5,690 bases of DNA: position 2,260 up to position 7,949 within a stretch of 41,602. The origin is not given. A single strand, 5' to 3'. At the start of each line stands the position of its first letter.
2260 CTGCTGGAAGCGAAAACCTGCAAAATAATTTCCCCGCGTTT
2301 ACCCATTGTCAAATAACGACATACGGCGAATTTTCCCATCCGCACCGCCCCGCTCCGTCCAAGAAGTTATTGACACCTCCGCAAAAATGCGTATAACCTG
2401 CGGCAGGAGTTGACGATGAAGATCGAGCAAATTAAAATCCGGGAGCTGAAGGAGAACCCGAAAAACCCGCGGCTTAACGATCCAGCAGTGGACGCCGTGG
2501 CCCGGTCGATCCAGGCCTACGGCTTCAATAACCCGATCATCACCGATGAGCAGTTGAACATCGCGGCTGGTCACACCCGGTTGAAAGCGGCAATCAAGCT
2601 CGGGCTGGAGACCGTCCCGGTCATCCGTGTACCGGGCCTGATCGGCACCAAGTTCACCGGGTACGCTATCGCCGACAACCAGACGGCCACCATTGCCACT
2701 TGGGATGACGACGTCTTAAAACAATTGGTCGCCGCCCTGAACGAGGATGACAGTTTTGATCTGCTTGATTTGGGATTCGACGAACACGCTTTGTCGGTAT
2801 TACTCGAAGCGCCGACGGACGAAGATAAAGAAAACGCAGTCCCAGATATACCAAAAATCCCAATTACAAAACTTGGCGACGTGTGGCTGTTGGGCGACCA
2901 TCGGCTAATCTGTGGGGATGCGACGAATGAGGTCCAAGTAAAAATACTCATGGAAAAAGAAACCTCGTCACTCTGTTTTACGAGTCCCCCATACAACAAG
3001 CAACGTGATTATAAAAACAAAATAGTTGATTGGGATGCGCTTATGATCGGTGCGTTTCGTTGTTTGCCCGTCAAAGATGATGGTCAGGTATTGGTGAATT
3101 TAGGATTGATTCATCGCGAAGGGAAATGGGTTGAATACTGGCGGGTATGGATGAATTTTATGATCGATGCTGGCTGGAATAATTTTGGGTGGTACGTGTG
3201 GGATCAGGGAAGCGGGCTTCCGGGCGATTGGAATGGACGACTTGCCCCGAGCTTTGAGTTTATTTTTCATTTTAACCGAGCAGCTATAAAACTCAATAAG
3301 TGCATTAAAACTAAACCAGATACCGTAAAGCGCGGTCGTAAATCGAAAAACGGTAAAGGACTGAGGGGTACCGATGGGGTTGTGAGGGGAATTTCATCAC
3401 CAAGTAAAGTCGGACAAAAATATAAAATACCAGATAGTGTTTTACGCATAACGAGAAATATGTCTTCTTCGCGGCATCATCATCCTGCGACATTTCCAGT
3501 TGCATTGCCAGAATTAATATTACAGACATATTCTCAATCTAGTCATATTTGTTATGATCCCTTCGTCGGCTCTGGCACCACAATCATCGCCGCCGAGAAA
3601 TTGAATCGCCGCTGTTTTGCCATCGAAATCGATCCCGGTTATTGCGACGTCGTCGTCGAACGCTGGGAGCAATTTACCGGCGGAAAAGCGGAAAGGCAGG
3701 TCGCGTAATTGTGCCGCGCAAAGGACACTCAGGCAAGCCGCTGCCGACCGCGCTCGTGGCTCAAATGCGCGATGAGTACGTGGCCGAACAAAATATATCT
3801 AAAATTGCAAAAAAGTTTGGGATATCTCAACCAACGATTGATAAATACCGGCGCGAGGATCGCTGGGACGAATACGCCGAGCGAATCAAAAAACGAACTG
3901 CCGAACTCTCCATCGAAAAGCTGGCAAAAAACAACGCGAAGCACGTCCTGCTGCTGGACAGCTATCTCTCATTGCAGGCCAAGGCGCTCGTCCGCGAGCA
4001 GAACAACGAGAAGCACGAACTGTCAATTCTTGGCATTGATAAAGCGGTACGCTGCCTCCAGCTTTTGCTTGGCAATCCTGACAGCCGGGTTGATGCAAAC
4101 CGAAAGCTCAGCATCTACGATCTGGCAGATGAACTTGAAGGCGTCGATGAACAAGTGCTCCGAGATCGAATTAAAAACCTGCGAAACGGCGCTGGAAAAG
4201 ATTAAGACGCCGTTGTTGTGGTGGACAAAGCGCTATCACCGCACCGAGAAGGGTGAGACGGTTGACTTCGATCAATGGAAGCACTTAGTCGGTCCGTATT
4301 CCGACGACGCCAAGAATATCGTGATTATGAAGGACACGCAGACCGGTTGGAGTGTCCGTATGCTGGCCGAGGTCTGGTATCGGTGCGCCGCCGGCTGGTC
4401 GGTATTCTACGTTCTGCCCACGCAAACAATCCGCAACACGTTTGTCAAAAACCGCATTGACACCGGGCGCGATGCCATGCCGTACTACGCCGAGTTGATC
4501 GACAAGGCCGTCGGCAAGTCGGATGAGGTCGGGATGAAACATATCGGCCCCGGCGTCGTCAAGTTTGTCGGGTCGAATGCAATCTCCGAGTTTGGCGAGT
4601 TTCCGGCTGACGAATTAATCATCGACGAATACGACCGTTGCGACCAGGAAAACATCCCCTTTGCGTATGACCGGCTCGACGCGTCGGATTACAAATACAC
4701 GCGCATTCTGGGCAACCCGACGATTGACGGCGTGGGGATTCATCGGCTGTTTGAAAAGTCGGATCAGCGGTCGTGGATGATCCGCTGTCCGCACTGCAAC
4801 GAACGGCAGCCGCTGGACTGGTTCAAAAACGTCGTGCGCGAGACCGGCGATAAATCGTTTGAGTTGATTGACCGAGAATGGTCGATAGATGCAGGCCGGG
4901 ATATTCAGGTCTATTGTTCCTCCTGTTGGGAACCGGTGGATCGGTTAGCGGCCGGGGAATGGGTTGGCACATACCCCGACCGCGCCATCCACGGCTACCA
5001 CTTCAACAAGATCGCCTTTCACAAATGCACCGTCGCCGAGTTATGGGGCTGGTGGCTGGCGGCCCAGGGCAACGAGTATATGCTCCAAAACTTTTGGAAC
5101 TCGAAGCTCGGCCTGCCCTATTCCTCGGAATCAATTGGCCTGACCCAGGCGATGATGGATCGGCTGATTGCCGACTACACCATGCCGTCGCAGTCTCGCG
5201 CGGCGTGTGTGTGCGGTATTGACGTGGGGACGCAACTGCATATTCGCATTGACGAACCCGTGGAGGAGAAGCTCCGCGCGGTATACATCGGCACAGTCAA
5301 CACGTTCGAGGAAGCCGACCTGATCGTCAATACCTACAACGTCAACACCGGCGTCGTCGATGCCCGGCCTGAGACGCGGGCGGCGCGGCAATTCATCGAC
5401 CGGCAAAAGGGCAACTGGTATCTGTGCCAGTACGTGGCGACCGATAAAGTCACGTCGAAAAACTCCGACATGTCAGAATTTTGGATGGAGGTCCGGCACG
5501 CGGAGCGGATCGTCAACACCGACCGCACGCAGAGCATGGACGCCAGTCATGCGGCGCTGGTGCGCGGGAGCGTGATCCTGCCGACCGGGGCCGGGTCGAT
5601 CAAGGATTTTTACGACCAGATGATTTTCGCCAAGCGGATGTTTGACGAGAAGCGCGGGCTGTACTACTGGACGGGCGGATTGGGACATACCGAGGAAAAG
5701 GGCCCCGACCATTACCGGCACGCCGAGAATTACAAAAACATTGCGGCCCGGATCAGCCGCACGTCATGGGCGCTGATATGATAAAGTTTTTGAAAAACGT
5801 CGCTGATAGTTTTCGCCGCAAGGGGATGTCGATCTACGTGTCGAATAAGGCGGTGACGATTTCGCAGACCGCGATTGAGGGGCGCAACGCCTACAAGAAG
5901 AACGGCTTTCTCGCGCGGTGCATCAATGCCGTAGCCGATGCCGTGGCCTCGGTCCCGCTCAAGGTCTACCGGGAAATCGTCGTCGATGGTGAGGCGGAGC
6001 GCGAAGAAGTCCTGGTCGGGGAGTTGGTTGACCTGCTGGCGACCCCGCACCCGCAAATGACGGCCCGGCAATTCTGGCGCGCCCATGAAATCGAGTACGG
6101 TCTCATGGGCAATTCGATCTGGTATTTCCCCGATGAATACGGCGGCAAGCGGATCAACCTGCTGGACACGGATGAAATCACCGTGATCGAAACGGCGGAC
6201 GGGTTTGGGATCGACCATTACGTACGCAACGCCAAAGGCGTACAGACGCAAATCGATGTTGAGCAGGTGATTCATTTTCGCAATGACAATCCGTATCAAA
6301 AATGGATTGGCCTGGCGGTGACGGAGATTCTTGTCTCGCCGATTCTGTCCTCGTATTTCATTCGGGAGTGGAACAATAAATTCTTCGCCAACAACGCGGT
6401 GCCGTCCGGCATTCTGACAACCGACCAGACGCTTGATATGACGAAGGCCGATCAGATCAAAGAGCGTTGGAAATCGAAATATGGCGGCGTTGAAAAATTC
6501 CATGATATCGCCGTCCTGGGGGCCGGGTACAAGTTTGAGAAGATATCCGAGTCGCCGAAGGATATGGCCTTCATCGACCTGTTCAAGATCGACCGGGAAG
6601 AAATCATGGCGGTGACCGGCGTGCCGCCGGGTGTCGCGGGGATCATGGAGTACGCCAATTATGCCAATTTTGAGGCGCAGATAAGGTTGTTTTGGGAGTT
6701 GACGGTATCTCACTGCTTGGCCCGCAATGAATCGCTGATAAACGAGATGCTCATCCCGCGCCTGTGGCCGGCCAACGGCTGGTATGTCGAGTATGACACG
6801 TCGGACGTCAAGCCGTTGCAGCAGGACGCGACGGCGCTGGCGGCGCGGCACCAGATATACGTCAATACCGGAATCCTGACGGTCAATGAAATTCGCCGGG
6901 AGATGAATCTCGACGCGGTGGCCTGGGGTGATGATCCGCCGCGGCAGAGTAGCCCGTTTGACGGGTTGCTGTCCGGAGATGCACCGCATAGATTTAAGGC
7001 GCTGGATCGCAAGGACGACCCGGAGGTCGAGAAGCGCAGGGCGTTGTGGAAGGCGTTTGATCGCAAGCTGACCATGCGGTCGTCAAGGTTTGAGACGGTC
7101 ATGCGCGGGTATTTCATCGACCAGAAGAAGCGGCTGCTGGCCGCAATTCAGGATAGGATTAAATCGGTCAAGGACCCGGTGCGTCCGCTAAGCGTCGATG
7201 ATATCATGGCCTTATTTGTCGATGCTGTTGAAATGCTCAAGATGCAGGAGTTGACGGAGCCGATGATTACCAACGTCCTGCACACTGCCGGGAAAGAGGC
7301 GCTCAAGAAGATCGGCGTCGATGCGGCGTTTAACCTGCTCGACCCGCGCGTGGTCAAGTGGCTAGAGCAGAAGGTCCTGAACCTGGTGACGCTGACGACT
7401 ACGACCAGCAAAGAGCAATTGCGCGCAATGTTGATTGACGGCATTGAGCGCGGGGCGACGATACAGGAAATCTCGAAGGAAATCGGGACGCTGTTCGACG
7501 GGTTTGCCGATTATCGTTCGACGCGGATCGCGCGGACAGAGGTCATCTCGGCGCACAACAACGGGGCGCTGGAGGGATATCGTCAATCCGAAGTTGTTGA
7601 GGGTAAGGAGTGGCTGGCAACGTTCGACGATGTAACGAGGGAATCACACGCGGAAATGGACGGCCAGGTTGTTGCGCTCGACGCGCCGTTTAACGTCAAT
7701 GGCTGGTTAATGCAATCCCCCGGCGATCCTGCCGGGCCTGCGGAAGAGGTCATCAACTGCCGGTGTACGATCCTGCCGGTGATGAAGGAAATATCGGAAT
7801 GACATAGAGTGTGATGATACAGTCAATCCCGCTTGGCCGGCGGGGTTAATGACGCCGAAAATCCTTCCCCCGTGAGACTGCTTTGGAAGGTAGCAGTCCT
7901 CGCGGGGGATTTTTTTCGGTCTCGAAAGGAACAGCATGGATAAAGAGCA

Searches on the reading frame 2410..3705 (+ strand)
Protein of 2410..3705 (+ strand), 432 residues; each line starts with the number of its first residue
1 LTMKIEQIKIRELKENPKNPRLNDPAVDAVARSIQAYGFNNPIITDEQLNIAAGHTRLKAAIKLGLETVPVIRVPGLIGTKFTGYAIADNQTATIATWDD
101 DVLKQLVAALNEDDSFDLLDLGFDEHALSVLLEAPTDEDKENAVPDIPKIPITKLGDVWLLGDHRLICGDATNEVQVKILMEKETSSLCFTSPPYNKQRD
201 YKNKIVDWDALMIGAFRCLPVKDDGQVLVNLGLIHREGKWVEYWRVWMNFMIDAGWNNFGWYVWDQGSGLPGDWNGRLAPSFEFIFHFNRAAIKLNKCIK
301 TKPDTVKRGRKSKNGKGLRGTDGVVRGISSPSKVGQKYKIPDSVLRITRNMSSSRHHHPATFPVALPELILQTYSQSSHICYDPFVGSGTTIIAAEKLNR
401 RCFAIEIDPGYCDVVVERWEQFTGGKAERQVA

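Call 23: search_protein_families(library=phrogs, proteins=[window:2410-3705:+], max_evalue=0.001)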
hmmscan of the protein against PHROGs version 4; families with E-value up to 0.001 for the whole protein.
window:2410-3705:+ (432 aa): 25 families
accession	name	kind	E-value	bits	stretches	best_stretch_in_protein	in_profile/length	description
phrog_498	-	other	3.7e-92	310.8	1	1-429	31-429/633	DNA methyltransferase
phrog_620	-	DNA, RNA and nucleotide metabolism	5.2e-43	148.6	1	1-143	5-146/217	ParB-like partition protein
phrog_67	-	other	1.1e-39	138.2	1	162-424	122-348/743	DNA methyltransferase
phrog_8071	-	DNA, RNA and nucleotide metabolism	1e-37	131.4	1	2-220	4-226/389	ParB-like partition protein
phrog_15396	-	DNA, RNA and nucleotide metabolism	5.5e-27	96.2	1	3-134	2-133/258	ParB-like partition nuclease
phrog_940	-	DNA, RNA and nucleotide metabolism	7.3e-23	82.4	1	2-124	3-123/388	nuclease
phrog_723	-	DNA, RNA and nucleotide metabolism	5.9e-20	73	1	1-143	9-152/223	ParB-like partition protein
phrog_930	-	DNA, RNA and nucleotide metabolism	3.4e-19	70.6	1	3-147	5-148/223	ParB-like partition protein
phrog_3008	-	other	3e-18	67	1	350-424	142-216/244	DNA methyltransferase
phrog_18056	-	DNA, RNA and nucleotide metabolism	1.3e-15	58.2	1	3-94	1-92/387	ParB-like partition nuclease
phrog_9353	-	unknown function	3e-14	54.5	1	4-142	10-148/245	-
phrog_23085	-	unknown function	4.4e-14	53.3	1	354-427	38-113/138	-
phrog_4715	-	DNA, RNA and nucleotide metabolism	2.1e-11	44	1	3-78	145-226/630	ParB-like partition protein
phrog_18293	-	other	8.7e-11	42.8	1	334-422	24-110/119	methyltransferase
phrog_6218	-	DNA, RNA and nucleotide metabolism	2.3e-10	41.2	1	1-72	1-77/506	ParB-like partition protein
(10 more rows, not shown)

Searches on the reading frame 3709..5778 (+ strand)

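Call 23: search_protein_families(library=phrogs, proteins=[window:3709-5778:+], max_evalue=0.001)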
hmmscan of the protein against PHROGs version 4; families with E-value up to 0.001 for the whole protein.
window:3709-5778:+ (690 aa): 4 families
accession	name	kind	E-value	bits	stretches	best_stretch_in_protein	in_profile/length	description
phrog_675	-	head and packaging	5.2e-82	277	1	171-684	26-551/576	terminase large subunit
phrog_15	-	head and packaging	6.6e-35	121.8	1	198-485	396-700/1330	terminase large subunit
phrog_12876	-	head and packaging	1.6e-22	81.3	1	239-431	3-202/235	terminase large subunit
phrog_21311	-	head and packaging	6.3e-07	30.5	1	237-372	2-148/218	terminase large subunit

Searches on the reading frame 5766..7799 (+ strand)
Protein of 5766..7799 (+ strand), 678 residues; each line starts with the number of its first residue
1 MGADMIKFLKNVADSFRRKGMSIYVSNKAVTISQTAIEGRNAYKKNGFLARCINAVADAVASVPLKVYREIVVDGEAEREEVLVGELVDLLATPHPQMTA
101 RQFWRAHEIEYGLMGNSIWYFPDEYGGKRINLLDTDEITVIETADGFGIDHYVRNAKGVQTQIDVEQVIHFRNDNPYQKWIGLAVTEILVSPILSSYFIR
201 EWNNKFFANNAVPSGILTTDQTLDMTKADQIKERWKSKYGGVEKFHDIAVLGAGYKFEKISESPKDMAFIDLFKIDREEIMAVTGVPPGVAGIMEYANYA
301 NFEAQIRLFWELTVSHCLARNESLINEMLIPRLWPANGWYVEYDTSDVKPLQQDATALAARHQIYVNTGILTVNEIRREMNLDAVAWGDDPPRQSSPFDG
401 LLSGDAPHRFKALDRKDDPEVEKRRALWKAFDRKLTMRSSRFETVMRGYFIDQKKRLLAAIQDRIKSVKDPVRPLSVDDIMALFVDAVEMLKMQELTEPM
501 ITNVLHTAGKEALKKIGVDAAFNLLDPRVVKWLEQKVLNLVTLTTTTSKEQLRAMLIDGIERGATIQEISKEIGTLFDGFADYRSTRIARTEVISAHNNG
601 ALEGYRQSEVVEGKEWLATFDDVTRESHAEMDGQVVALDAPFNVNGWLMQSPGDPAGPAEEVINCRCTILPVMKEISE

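Call 23: search_protein_families(library=phrogs, proteins=[window:5766-7799:+], max_evalue=0.001)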
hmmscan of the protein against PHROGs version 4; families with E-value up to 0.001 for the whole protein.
window:5766-7799:+ (678 aa): 23 families
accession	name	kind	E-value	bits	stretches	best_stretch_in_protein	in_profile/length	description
phrog_2662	-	head and packaging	6.6e-116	389.6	1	40-675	61-711/717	portal protein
phrog_12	-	head and packaging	1.7e-60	206.8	1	40-670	87-627/646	portal protein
phrog_2468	-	head and packaging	6.3e-55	187.8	1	432-675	33-275/303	head morphogenesis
phrog_3517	-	head and packaging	2.5e-35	123.4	2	568-676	218-332/371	head morphogenesis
phrog_859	-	head and packaging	2.4e-25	90.2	1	494-674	108-291/807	portal protein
phrog_6577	-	unknown function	2.4e-25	90.1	1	500-676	71-233/1066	-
phrog_5929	-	head and packaging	5.6e-25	89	1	200-388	5-190/228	portal protein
phrog_595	-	head and packaging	2.3e-19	71.1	1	549-677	186-302/513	head maturation protease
phrog_115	-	head and packaging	8e-17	62.6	1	550-677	208-322/665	minor head protein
phrog_15127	-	head and packaging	6e-16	59.1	1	492-665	69-244/602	head protein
phrog_4728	-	head and packaging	2e-15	57.6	1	549-678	185-305/591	head morphogenesis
phrog_18477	-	head and packaging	5.4e-15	56.2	1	583-670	204-296/760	head morphogenesis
phrog_2271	-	head and packaging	1.2e-11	44.1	1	52-390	58-391/859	portal protein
phrog_324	-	head and packaging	1.3e-11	45.2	1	551-676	205-321/624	head morphogenesis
phrog_34890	-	head and packaging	1e-10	41.6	1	582-670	210-304/679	head morphogenesis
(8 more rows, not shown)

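Call 79: search_dna_similar(query=window:5766-7799:+, collection=phages, mode=protein, max_rows=15)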
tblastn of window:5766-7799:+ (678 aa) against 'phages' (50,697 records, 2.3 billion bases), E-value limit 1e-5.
Records with a match: 2446; places in all: 2450; records where one place covers at least 80% of the query: 5.
Best place of each record, by identity: <60% 2446.
By first word of the organism name: Mycobacterium 578; Microbacterium 265; Gordonia 258; Salinibacter 181; Vibrio 176; Staphylococcus 121; Streptococcus 101; Bacillus 64; Arthrobacter 59; Pseudomonas 54; and 111 more.
By host as written in the record: Mycobacterium smegmatis mc2 155 421; - 245; Gordonia terrae 3612 211; Salinibacter ruber M8 181; Microbacterium foliorum NRRL B-24224 148; Mycobacterium smegmatis mc#155 87; Microbacterium foliorum NRRL B-24224 SEA 70; Staphylococcus aureus 40; and 458 more.
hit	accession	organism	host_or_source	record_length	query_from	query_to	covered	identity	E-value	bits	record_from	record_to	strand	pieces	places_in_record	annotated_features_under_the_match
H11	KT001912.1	Bacillus phage Silence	Bacillus megaterium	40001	39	668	93%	28.3%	3e-45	180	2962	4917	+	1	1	portal protein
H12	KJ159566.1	Geobacillus phage GBK2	Geobacillus kaustophilus ATCC 8005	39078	40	668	93%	28.2%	2e-45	181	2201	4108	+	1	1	portal protein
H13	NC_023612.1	Geobacillus phage GBK2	Geobacillus kaustophilus ATCC 8005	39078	40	668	93%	28.2%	2e-45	181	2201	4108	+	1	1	portal protein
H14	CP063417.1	Parageobacillus phage JGon-2020a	Parageobacillus thermoglucosidasius 23.6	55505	42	675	94%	27.0%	2e-38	184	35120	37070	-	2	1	record has no annotation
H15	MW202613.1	Caudoviricetes sp.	Manatee Spring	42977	32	670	76%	27.9%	6e-12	144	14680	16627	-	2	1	portal protein | minor capsid component | endonuclease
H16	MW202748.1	Caudoviricetes sp.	Manatee Spring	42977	32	670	76%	27.9%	6e-12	144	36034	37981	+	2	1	portal protein | minor capsid component | endonuclease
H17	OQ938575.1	Streptomyces phage OnionKnight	Streptomyces lividans JI 1326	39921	51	669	76%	26.1%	5e-16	163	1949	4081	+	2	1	3: portal protein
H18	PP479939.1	Faecalibacterium phage Roos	Faecalibacterium sp. FM8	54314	92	669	85%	22.9%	5e-25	117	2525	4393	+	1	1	portal protein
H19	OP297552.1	Arthrobacter phage Renna12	Arthrobacter globiformis B-2979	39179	165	669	74%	25.6%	3e-20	102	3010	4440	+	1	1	5: portal protein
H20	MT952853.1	Arthrobacter phage Orcanus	Arthrobacter globiformis NRRL B-2979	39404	147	669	77%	24.2%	1e-18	97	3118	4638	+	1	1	5: portal protein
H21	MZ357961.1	Bacillus phage Flasso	Bacillus cereus MCR1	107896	153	674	77%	24.3%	2e-30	134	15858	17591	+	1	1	portal protein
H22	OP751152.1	Arthrobacter phage Eesa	Arthrobacter globiformis B-2979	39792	147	669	77%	23.2%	2e-20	102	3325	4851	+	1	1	5: portal protein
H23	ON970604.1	Arthrobacter phage TaylorSipht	Arthrobacter globiformis B-2979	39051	147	669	77%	23.0%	1e-19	100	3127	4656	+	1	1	5: portal protein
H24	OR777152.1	Arthrobacter phage Cupello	Arthrobacter sp. B10-11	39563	157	640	71%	24.2%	2e-13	81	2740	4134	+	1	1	portal protein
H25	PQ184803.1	Gordonia phage FlyingTortilla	Gordonia rubripertincta NRRL B-16540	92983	51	667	65%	26.5%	6e-10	128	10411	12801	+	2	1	22: portal protein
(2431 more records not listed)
